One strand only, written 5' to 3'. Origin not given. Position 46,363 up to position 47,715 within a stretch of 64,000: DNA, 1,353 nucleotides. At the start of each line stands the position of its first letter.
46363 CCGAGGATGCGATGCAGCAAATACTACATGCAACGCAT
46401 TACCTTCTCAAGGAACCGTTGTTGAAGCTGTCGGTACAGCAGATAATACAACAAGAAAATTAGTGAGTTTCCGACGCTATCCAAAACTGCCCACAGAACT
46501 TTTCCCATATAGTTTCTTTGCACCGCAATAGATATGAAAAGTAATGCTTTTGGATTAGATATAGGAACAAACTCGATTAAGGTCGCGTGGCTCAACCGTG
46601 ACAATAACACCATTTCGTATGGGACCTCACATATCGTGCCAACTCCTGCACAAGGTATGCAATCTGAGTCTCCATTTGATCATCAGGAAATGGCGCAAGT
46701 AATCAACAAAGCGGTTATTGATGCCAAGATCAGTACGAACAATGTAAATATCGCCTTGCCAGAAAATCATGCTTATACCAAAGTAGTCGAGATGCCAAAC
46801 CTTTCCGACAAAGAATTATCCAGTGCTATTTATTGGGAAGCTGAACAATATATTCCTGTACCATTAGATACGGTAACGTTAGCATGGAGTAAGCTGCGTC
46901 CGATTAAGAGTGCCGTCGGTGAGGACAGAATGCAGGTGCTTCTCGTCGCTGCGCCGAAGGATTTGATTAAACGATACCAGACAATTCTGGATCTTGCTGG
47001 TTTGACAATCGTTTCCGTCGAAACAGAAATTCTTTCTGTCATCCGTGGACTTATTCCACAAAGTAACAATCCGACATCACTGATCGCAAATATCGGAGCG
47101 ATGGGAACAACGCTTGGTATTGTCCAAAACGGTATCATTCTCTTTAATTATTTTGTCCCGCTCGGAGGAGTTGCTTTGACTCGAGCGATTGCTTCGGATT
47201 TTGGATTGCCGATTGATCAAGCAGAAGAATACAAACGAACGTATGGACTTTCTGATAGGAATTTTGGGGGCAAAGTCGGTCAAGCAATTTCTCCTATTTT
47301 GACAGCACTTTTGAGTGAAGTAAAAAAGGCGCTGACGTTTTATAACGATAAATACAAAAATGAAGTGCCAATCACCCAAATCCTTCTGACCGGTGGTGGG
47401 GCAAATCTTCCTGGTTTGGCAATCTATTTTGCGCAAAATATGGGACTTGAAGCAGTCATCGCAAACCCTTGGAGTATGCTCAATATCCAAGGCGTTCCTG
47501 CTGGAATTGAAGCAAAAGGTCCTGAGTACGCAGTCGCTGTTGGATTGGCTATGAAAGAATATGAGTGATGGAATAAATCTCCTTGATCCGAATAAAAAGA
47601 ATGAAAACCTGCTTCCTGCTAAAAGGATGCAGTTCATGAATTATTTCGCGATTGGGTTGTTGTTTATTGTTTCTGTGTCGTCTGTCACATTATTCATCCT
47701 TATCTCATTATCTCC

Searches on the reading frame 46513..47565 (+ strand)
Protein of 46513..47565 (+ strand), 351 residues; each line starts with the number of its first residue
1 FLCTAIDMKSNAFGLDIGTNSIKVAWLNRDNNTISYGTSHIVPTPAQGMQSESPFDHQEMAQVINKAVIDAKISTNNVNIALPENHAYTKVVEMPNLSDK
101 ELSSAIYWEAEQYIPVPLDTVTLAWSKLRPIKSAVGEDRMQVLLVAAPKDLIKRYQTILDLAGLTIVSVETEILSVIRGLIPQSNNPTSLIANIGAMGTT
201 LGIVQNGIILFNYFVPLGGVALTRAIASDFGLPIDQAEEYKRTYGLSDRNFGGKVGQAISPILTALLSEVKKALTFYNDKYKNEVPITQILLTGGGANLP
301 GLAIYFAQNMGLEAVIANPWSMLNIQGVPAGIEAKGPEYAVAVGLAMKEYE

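Call 76: search_protein_families(library=pfam, proteins=[window:46513-47565:+], max_evalue=0.01)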
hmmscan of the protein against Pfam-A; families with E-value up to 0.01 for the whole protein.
window:46513-47565:+ (351 aa): 5 families
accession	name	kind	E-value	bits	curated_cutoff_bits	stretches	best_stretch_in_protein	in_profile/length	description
PF11104.14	PilM_2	-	3.2e-54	184.6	27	1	14-349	1-339/340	Type IV pilus assembly protein PilM;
PF14450.12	FtsA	-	4e-15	56.7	31.8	1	193-344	4-127/127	Cell division protein FtsA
PF06723.19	MreB_Mbl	-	3.3e-06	26.6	27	1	254-327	241-314/327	MreB/Mbl protein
PF25216.1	Volactin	-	3.6e-06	27.1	35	1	184-310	163-291/321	Volactin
PF00370.27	FGGY_N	-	0.0082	16.2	28.8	0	13-112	3-102/245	FGGY family of carbohydrate kinases, N-terminal domain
